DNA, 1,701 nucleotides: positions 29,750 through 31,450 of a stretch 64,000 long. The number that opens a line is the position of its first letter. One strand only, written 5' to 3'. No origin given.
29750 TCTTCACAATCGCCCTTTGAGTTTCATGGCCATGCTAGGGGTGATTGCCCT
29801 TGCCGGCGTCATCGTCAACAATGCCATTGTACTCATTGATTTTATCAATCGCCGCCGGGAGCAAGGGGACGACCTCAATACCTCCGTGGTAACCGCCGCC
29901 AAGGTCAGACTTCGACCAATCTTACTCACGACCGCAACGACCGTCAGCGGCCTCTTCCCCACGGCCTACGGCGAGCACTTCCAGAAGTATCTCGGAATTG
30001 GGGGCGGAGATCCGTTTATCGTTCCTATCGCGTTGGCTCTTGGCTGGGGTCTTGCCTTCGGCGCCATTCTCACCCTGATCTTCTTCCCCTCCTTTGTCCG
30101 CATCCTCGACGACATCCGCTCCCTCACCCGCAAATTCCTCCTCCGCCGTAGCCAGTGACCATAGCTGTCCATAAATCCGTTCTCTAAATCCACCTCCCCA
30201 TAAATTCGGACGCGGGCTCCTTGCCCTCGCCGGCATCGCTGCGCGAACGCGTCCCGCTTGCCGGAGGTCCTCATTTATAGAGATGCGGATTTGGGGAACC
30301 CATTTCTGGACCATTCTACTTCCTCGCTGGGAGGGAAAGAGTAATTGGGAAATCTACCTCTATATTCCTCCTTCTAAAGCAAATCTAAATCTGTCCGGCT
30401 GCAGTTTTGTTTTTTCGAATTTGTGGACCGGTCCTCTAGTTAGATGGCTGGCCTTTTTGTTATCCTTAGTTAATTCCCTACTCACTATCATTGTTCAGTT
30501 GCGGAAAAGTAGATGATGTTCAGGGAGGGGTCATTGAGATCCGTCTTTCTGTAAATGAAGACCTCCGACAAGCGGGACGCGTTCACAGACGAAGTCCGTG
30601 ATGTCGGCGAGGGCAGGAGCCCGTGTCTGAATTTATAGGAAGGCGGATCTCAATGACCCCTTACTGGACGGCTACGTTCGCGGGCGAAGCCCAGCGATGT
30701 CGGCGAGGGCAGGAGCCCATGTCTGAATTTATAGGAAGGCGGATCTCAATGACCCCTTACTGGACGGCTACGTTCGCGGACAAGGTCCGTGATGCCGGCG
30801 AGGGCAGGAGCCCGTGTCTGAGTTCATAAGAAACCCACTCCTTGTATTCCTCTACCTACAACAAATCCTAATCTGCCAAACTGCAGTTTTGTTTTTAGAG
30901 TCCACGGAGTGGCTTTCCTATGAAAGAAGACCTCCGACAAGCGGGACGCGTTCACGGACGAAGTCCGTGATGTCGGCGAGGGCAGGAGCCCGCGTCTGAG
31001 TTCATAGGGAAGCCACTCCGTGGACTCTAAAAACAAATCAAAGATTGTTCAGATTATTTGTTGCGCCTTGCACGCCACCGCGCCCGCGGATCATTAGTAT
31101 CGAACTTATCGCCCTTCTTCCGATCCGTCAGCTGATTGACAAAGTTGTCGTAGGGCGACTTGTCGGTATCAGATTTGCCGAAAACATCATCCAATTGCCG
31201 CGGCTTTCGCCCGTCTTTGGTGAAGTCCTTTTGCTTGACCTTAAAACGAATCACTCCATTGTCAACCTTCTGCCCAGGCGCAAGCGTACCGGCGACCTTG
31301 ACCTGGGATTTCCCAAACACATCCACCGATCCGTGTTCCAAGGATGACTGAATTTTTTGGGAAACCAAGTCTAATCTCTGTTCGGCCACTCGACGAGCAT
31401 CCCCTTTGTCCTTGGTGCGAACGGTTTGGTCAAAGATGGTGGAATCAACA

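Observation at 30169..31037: Intergenic nest of five copies of an ~80-nt structured core, each full copy clamped by its own unrelated long stem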

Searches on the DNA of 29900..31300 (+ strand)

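Call 3: search_rna_families(source=window, start=29900, end=31300, threshold=evalue, max_evalue=10, show_alignments=3)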
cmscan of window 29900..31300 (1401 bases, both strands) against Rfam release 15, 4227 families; matches with E-value up to 10: 2.
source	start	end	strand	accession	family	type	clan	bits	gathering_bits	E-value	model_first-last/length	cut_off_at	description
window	30094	30170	-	RF03136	S10-Clostridia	Cis-reg; leader;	-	14.1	35.1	7.2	1-81/81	no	S10-Clostridia ribosomal protein leader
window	29914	29981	-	RF00292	snoTBR5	Gene; snRNA; snoRNA; CD-box;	-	13.2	44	8.4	1-94/94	no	Small nucleolar RNA TBR5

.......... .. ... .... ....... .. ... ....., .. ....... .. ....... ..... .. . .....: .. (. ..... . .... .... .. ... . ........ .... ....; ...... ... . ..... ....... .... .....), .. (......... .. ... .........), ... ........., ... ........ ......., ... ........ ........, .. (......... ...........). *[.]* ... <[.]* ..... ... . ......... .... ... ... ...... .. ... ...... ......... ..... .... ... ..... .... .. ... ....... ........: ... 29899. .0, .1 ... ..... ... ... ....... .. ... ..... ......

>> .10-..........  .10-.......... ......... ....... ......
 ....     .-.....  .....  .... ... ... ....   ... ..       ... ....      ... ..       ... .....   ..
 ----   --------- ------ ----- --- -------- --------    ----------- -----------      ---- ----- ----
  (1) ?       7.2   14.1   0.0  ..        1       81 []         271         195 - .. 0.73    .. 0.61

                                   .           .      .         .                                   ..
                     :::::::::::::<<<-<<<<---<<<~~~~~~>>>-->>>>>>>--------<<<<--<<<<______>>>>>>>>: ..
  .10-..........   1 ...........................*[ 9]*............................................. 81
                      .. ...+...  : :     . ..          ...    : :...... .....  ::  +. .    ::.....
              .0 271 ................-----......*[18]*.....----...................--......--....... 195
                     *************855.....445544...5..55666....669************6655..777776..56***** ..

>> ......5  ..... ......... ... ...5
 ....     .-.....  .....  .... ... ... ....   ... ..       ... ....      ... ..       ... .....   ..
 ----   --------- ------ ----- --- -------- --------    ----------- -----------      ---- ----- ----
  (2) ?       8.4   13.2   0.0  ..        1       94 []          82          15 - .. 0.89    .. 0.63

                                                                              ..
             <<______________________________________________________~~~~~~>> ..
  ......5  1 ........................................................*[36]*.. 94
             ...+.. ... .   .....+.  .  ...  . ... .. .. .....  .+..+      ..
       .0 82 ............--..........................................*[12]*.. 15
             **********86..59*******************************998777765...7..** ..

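Call 26: build_rna_model(alignment_id=A1, structure=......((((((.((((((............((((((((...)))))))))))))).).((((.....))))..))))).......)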
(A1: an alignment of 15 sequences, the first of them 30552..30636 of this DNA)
Model R1 built from alignment A1 (15 sequences, 86 columns); structure: as given.
model positions 85; base pairs 24; branch points 1; effective number of sequences 1.4; information 0.669 bits per position. Calibrated on 0.2 Mb of random sequence (short: E-values are rough).
structure used (alignment columns):
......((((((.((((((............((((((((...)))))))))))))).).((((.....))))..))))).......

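Call 27: search_with_rna_model(model_id=R1, sources=[window, L001, L002, L003, L007, L009, L010, L012, L015, L016, L018, L020, L021, L022, L023, L024], max_evalue=1)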
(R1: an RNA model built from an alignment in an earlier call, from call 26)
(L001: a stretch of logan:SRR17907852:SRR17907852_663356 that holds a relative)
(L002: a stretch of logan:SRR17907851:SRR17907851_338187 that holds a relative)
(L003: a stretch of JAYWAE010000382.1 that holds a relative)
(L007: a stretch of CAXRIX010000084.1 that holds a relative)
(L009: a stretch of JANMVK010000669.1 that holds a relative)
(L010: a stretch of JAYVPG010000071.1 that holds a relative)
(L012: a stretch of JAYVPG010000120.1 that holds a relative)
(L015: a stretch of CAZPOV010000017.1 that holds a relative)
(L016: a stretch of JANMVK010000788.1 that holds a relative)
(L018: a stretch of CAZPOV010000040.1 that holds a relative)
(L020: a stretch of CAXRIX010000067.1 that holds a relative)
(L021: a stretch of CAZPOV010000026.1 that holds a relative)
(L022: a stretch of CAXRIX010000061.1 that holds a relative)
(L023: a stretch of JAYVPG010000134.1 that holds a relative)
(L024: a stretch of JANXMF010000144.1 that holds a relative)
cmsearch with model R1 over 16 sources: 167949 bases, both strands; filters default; matches with E-value up to 1: 21.
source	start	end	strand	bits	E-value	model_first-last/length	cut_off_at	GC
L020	4335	4419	+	100.6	1.1e-25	1-85/85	no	0.59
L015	7806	7890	-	98.7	3.9e-25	1-85/85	no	0.6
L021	3326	3410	+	98.3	4.9e-25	1-85/85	no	0.62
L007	1522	1606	-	97.5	8.5e-25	1-85/85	no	0.56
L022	1960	2044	-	96.2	1.9e-24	1-85/85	no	0.6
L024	3844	3927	-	94.8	4.8e-24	1-85/85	no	0.73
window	30921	31005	+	94.1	7.6e-24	1-85/85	no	0.61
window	30552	30636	+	92.9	1.7e-23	1-85/85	no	0.55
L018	3015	3099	+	92.4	2.3e-23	1-85/85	no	0.65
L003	4742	4824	-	91.8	3.3e-23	1-85/85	no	0.72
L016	7453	7536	-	88.6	2.6e-22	1-85/85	no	0.74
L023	5590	5671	+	87.6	4.9e-22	1-85/85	no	0.71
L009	2730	2806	+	82.3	1.5e-20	1-85/85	no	0.73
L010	5125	5207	-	80.9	3.7e-20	1-85/85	no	0.8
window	30200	30277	-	77.1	4.4e-19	1-85/85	no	0.64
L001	6171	6248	-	77.1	4.4e-19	1-85/85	no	0.64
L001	6523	6587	+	63.8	2.4e-15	1-65/85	3'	0.58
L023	5263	5372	-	48.7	4e-11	1-85/85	no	0.72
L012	6895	6980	+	36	1.4e-07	1-85/85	no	0.73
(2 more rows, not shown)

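Call 37: search_with_rna_model(model_id=R1, sources=[L027, L028, L029, L030, L031, L032], max_evalue=1)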
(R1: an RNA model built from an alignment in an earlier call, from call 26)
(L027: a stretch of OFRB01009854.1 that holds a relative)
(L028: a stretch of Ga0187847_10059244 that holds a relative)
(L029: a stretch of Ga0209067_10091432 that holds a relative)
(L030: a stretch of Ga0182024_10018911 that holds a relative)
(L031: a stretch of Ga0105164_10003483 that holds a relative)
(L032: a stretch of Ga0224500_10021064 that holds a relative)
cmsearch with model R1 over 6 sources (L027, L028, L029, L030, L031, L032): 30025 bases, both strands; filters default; matches with E-value up to 1: 7.
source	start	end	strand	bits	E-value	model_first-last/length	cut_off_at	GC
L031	2628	2711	-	92.5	3.8e-24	1-85/85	no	0.67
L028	1943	2026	+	89.1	3.4e-23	1-85/85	no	0.68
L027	1027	1105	-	76.5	1.1e-19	1-85/85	no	0.75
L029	258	349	+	76.4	1.2e-19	1-85/85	no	0.5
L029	39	129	-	63.2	6.1e-16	1-85/85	no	0.54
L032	2656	2715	+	24.5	4.5e-05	1-85/85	no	0.63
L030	4570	4654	+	24.1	5.6e-05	1-85/85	no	0.69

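Call 50: search_with_rna_model(model_id=R1, sources=[L033, L034, L035, L036, L037, L038, L039, L040], max_evalue=1)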
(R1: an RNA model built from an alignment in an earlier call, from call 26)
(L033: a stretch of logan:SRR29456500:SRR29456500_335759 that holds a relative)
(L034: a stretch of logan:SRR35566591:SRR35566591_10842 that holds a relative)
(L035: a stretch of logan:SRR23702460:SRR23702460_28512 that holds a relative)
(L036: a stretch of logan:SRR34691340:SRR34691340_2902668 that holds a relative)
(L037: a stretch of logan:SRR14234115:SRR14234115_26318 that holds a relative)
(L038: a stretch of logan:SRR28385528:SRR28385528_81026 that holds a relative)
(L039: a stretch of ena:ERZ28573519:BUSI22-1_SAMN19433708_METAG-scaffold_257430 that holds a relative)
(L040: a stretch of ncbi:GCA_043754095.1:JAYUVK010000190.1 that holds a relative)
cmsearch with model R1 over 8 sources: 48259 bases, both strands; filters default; matches with E-value up to 1: 0.
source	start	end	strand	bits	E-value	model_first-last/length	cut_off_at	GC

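Call 58: search_with_rna_model(model_id=R1, sources=[window, L003, L007, L009, L010, L015, L016, L018, L020, L021, L022, L023, L024, L027, L028, L029, L031], max_evalue=1e-10, make_alignment=true)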
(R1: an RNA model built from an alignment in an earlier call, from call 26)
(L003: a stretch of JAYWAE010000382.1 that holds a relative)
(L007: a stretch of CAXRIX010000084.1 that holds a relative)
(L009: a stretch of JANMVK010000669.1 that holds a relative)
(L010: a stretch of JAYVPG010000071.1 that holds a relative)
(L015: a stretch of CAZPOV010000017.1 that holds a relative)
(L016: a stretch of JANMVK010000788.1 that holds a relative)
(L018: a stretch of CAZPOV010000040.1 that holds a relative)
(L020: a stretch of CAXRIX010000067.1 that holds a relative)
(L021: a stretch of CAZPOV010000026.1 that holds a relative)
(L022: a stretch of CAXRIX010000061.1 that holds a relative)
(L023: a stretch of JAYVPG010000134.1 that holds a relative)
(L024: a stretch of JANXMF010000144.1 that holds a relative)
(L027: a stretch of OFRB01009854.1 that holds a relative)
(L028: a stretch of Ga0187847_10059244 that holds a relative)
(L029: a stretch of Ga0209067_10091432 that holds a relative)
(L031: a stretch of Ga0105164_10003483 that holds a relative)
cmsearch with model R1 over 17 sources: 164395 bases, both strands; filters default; matches with E-value up to 1e-10: 21.
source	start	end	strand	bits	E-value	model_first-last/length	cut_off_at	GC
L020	4335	4419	+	100.6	1.1e-25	1-85/85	no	0.59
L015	7806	7890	-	98.7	3.8e-25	1-85/85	no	0.6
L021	3326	3410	+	98.3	4.8e-25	1-85/85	no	0.62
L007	1522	1606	-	97.5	8.3e-25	1-85/85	no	0.56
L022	1960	2044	-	96.2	1.9e-24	1-85/85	no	0.6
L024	3844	3927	-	94.8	4.7e-24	1-85/85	no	0.73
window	30921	31005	+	94.1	7.4e-24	1-85/85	no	0.61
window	30552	30636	+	92.9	1.6e-23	1-85/85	no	0.55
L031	2628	2711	-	92.5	2.1e-23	1-85/85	no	0.67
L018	3015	3099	+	92.4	2.2e-23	1-85/85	no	0.65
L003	4742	4824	-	91.8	3.2e-23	1-85/85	no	0.72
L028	1943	2026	+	89.1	1.9e-22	1-85/85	no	0.68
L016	7453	7536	-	88.6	2.6e-22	1-85/85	no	0.74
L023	5590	5671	+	87.6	4.8e-22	1-85/85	no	0.71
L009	2730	2806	+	82.3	1.5e-20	1-85/85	no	0.73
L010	5125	5207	-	80.9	3.6e-20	1-85/85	no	0.8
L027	1027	1105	-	76.5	6.2e-19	1-85/85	no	0.75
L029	258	349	+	76.4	6.6e-19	1-85/85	no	0.5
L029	39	129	-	63.2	3.3e-15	1-85/85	no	0.54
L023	5263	5372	-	48.7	3.9e-11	1-85/85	no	0.72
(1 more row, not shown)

Alignment A4: 21 matches aligned to the model, 120 columns, each read 5' to 3' on its own strand. Consensus structure (alignment columns), stored with it:
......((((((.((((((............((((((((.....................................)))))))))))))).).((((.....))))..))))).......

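Call 63: search_dna_similar(query=window:30921-31005:+, collection=plasmids, mode=distant, max_evalue=0.01, max_rows=10)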
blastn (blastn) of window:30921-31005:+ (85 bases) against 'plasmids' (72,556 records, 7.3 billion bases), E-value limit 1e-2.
No match.

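Call 65: search_dna_similar(query=window:30159-31053:+, collection=phages, mode=distant, max_evalue=0.1, max_rows=10)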
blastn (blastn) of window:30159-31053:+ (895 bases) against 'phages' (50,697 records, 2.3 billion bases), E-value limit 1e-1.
No match.

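Call 86: search_with_rna_model(model_id=R1, sources=[L041, L042, L043, L044], max_evalue=1)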
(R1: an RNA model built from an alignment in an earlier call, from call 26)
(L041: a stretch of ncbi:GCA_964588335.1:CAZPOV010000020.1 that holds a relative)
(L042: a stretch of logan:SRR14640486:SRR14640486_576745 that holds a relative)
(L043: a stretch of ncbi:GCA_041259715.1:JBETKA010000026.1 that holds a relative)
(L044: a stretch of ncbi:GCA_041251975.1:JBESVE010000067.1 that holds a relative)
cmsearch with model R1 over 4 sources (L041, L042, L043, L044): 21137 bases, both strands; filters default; matches with E-value up to 1: 4.
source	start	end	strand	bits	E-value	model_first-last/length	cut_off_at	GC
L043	3495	3579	-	100.6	1.4e-26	1-85/85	no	0.59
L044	3184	3268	-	100.6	1.4e-26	1-85/85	no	0.59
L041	3499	3583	+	91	7.2e-24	1-85/85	no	0.58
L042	3499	3532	+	23.6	5.6e-05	1-34/85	3'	0.5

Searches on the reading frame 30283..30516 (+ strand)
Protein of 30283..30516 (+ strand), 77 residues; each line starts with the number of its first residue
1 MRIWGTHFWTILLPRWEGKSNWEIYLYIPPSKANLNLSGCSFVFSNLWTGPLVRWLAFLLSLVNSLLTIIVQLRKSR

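Call 8: search_protein_families(library=pfam, proteins=[window:30283-30516:+])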
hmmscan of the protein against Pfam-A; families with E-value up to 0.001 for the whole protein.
window:30283-30516:+ (77 aa): 0 families
